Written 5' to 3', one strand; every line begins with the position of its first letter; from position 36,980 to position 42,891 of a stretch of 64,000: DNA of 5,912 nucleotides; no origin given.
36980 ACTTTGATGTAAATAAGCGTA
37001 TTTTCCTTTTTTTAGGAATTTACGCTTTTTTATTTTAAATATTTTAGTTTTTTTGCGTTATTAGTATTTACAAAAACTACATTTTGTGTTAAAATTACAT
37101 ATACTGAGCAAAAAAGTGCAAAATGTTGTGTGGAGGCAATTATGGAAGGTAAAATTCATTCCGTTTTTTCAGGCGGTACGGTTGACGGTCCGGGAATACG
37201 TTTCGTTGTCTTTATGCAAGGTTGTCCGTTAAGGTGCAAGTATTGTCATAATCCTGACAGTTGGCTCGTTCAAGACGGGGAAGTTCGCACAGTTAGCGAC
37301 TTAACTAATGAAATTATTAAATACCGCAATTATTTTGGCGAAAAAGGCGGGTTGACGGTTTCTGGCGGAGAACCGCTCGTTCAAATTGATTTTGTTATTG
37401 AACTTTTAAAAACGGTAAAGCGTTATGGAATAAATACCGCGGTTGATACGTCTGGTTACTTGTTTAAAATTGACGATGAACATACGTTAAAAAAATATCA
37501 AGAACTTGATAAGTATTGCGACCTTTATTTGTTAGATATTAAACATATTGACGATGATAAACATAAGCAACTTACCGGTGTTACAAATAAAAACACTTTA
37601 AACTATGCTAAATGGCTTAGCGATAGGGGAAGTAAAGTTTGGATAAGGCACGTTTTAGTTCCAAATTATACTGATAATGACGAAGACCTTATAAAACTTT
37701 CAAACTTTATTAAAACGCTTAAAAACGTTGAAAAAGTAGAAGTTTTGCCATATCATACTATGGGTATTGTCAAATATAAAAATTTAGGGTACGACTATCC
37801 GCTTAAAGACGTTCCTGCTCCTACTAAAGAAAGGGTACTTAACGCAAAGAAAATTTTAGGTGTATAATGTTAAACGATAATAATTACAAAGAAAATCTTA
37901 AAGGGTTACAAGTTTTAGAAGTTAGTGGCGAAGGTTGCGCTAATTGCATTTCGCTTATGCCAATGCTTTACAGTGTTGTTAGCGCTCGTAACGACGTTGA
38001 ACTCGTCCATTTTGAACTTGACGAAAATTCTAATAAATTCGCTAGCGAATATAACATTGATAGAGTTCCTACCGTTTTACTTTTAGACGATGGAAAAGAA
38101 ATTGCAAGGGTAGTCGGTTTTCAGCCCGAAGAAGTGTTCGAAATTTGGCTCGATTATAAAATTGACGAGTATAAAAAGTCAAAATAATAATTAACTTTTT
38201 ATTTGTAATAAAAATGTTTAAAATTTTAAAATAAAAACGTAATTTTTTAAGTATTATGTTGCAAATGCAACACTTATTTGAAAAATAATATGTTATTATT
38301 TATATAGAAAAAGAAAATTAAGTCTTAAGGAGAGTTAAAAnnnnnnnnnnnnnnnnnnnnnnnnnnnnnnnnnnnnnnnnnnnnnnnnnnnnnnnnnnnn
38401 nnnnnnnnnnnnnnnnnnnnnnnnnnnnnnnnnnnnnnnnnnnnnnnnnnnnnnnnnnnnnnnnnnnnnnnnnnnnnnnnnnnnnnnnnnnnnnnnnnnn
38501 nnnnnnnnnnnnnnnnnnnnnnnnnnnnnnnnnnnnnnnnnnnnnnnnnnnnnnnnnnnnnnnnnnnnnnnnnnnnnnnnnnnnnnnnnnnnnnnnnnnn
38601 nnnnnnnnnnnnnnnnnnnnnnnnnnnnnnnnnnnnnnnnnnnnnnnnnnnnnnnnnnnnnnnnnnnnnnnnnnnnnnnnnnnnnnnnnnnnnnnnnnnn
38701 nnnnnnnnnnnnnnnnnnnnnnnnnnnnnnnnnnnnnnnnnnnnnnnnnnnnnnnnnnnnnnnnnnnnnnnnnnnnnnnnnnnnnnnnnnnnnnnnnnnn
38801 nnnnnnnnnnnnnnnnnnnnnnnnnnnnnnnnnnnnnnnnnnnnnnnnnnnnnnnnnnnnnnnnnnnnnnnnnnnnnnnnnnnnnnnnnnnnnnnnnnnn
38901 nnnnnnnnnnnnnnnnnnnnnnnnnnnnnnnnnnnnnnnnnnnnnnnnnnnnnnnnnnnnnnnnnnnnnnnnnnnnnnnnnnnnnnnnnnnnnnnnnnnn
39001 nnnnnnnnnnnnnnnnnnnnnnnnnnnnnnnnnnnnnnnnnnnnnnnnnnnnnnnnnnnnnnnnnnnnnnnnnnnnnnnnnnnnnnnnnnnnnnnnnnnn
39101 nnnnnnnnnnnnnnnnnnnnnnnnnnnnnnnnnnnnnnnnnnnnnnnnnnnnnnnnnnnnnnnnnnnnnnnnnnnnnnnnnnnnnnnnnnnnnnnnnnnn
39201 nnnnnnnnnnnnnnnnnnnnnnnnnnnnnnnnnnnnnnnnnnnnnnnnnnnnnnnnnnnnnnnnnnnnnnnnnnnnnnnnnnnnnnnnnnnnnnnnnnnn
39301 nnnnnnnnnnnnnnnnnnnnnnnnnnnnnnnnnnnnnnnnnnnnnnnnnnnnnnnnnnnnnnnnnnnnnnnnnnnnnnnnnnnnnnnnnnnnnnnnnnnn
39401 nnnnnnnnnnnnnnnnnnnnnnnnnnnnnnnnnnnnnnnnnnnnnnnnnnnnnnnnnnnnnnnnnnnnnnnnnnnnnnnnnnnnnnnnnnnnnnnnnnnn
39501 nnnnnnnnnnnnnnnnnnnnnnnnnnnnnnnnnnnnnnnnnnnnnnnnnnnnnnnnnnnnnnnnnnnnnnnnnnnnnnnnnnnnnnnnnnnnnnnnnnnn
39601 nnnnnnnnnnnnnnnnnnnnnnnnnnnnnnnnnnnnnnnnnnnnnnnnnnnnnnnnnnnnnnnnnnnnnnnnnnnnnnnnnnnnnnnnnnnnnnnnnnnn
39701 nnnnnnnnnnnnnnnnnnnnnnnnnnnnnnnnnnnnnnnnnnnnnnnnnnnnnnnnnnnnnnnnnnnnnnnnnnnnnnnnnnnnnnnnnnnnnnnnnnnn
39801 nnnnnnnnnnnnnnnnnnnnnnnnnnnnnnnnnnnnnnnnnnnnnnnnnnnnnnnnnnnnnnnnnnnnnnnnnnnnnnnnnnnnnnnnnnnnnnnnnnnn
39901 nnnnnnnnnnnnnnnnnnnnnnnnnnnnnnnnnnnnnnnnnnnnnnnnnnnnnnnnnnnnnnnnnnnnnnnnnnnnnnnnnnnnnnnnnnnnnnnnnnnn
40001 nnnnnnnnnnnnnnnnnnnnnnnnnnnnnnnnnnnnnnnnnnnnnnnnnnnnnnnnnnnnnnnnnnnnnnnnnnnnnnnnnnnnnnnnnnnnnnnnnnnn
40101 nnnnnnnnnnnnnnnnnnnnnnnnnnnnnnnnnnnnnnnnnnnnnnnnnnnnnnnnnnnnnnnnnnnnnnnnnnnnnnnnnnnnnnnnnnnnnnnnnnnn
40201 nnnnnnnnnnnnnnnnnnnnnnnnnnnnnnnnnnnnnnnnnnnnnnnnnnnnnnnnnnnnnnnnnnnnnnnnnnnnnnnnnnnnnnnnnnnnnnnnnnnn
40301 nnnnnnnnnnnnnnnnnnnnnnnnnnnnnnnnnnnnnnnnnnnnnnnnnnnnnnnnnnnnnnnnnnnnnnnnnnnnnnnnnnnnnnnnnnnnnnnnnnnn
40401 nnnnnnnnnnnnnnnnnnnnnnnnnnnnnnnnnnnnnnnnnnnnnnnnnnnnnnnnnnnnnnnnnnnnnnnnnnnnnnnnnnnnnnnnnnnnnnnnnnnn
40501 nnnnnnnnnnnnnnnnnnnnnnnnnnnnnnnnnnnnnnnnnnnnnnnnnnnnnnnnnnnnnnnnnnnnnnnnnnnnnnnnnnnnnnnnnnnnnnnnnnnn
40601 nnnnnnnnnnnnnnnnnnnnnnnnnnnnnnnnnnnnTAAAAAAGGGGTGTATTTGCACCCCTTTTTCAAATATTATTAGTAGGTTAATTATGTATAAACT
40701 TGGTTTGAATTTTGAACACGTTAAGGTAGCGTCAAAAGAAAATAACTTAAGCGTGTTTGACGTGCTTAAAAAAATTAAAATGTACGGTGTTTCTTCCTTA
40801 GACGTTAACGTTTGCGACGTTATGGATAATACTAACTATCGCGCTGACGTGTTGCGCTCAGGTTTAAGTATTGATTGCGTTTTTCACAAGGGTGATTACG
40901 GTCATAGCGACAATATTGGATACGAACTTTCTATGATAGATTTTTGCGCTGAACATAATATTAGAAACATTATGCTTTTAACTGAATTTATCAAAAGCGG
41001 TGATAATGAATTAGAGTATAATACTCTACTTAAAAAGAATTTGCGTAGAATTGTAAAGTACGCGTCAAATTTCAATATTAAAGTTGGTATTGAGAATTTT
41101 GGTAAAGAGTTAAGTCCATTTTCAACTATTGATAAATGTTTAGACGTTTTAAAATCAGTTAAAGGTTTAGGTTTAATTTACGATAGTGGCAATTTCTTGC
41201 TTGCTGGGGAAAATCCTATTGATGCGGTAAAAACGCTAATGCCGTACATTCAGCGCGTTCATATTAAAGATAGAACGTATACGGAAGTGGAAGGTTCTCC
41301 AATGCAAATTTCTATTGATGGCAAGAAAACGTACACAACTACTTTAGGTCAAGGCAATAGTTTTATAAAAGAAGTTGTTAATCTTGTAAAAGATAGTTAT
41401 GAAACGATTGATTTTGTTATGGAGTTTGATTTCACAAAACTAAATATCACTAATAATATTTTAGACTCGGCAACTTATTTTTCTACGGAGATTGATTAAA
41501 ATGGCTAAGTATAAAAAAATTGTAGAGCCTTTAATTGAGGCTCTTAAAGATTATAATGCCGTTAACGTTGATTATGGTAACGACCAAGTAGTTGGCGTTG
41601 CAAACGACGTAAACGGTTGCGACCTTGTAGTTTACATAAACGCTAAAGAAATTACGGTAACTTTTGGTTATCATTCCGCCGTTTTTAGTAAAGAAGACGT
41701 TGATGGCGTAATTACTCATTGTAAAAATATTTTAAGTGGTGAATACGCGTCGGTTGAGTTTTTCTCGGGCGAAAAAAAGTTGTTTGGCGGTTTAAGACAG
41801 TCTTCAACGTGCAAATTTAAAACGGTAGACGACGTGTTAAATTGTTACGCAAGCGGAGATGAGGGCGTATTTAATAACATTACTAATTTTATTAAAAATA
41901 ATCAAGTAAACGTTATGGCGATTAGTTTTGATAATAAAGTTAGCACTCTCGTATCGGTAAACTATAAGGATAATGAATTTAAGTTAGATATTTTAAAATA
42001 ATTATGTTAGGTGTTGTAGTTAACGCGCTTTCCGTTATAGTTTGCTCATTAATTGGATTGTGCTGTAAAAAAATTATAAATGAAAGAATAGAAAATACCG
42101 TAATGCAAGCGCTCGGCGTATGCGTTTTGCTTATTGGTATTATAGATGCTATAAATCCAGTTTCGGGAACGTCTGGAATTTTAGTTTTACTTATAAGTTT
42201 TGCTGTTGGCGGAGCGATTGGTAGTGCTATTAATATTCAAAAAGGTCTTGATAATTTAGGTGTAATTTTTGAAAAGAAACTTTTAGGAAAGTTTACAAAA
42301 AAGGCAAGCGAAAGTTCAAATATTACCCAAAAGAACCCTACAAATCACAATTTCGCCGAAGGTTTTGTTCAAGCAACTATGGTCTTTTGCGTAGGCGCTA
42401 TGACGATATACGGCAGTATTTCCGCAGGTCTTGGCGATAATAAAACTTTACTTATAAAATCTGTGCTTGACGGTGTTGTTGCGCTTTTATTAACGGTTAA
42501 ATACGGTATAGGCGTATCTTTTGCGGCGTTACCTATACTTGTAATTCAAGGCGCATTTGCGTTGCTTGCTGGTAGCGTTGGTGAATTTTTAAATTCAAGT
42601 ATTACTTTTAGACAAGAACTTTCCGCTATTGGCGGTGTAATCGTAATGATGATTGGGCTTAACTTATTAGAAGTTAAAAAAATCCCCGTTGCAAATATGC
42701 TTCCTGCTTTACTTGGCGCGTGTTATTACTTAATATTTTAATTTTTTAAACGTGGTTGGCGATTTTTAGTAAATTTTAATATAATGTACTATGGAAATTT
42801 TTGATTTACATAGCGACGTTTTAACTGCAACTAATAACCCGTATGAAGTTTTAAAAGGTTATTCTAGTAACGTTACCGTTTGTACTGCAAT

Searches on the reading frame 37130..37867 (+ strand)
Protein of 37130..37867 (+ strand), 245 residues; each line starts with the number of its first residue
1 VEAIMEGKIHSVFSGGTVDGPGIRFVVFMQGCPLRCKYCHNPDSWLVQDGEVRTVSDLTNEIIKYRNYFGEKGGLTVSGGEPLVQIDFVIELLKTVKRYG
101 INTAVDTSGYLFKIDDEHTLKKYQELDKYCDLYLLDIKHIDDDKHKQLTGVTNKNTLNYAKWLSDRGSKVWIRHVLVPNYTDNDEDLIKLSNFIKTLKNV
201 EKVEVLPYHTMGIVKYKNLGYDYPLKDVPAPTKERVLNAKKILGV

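Call 20: search_protein_families(library=pfam, proteins=[window:37130-37867:+])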
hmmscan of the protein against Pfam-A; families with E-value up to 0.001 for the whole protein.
window:37130-37867:+ (245 aa): 2 families
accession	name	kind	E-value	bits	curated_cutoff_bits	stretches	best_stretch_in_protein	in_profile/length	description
PF04055.27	Radical_SAM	-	5e-28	98.8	29.5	1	26-190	1-165/166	Radical SAM superfamily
PF13353.11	Fer4_12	-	7.1e-23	81.9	22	1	18-153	1-131/137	4Fe-4S single cluster domain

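Call 22: search_protein_families(library=ncbifam, proteins=[window:37130-37867:+], max_evalue=0.00001)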
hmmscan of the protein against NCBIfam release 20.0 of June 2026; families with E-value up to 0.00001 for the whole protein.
window:37130-37867:+ (245 aa): 33 families (the best 25 are shown)
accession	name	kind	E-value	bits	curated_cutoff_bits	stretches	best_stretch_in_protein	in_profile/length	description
TIGR02493.1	PFLA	equivalog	4.8e-92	307.6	231.75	1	8-243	1-232/235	pyruvate formate-lyase-activating protein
NF008356.0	PRK11145.1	equivalog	5e-82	274.9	375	1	6-243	4-237/246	pyruvate formate lyase 1-activating protein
TIGR02494.1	PFLE_PFLC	subfamily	7.8e-60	202.6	174.35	2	50-242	101-288/293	glycyl-radical enzyme activating protein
NF033719.1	ind_deCO2_activ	equivalog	2.9e-53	181.2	425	2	46-243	104-293/302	indoleacetate decarboxylase activase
TIGR04395.1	cutC_activ_rSAM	equivalog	4.6e-53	180.5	360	2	49-231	106-285/309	choline TMA-lyase-activating enzyme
NF043069.1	T4HPD_activ_SAM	equivalog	8e-53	179.7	425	2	50-241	101-286/299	trans-4-hydroxy-L-proline dehydratase activase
NF048010.1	SfplDhtActHpsHDes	equivalog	1.1e-49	168.8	430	2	50-238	109-293/298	(2S)-3-sulfopropanediol dehydratase activating enzyme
NF033717.2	HPDL_rSAM_activ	equivalog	2.9e-47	161.5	420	2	51-242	110-295/311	4-hydroxyphenylacetate decarboxylase activase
NF048008.1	SfplDhtActHpfHKleb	equivalog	1.5e-40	139.4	500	2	48-229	102-279/308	(2S)-3-sulfopropanediol dehydratase activating enzyme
TIGR04041.1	activase_YjjW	hypoth_equivalog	3.3e-40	138.3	250.2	2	54-217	94-247/276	YjjW family glycine radical enzyme activase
NF007483.0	PRK10076.1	equivalog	7.2e-39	133.7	326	2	53-241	98-279/292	[formate-C-acetyltransferase]-activating enzyme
TIGR04003.1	rSAM_BssD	equivalog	6.8e-31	107.6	496.45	2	53-226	108-279/314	[benzylsuccinate synthase]-activating enzyme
TIGR02491.1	NrdG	equivalog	1.4e-20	73.8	126.1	1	9-155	2-149/154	anaerobic ribonucleoside-triphosphate reductase activating protein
TIGR02495.1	NrdG2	equivalog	2.8e-19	69.2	131.15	1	10-198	3-184/193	anaerobic ribonucleoside-triphosphate reductase activating protein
NF008335.0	PRK11121.1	equivalog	2.4e-11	43.6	199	1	10-148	4-140/154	anaerobic ribonucleoside-triphosphate reductase-activating protein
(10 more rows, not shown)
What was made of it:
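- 37130..37867 (+): PflA, the only glycyl-radical activase in the window and a candidate trans-activator of the GRE (inference). TIGR02493 307.6 bits versus cut-off 231.75 (call 22).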

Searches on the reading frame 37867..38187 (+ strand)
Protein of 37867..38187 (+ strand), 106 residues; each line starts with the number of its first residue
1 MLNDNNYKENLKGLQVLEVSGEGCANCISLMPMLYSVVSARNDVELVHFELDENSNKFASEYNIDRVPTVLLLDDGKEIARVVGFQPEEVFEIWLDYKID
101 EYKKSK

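Call 20: search_protein_families(library=pfam, proteins=[window:37867-38187:+])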
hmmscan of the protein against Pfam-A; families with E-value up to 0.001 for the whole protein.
window:37867-38187:+ (106 aa): 4 families
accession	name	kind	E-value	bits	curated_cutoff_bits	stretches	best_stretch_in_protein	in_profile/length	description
PF00085.26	Thioredoxin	-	5e-10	39.7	23.5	1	2-94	5-100/103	Thioredoxin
PF13098.12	Thioredoxin_2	-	2.6e-06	28.2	27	1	23-95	16-104/104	Thioredoxin-like domain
PF13192.12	Thioredoxin_3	-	3.5e-05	24.2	24.8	1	18-77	4-58/76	Thioredoxin domain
PF13905.12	Thioredoxin_8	-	4.4e-05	24.2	27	0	52-79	67-94/94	Thioredoxin-like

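Call 22: search_protein_families(library=ncbifam, proteins=[window:37867-38187:+], max_evalue=0.00001)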
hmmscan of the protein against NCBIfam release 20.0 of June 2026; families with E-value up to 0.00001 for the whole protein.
window:37867-38187:+ (106 aa): 3 families
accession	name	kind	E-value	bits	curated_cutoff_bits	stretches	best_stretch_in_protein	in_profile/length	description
TIGR01068.1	thioredoxin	equivalog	2.5e-12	46.8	96.8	1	17-96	19-98/101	thioredoxin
NF008229.0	PRK10996.1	equivalog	2.2e-08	33.9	125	1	21-99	61-139/141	thioredoxin TrxC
NF047697.1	ThioredTrxAClost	equivalog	2.1e-06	27.9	140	1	6-84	8-89/105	thioredoxin TrxA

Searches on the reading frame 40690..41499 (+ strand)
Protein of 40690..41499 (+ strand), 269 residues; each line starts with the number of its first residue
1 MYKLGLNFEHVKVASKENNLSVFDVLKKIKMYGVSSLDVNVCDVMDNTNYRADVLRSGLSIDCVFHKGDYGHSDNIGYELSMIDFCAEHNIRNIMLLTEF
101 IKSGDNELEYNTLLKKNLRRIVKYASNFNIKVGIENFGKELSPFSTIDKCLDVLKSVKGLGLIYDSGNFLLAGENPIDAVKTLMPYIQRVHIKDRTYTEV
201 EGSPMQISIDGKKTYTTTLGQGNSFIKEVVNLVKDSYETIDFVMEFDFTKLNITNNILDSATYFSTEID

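Call 20: search_protein_families(library=pfam, proteins=[window:40690-41499:+])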
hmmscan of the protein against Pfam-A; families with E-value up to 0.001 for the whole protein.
window:40690-41499:+ (269 aa): 1 family
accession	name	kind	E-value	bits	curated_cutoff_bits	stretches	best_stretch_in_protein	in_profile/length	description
PF01261.30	AP_endonuc_2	-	4.4e-15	56.5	31.1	1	81-246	72-229/249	Xylose isomerase-like TIM barrel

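Call 22: search_protein_families(library=ncbifam, proteins=[window:40690-41499:+], max_evalue=0.00001)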
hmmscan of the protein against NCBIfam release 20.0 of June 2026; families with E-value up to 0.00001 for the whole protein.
window:40690-41499:+ (269 aa): 0 families

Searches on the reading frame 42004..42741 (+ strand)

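Call 20: search_protein_families(library=pfam, proteins=[window:42004-42741:+])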
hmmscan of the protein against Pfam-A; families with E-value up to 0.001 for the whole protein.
window:42004-42741:+ (245 aa): 1 family
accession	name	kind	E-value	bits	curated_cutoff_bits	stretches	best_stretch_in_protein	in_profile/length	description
PF04474.17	DUF554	-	1.6e-63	214.6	25.1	1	2-240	1-216/220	Protein of unknown function (DUF554)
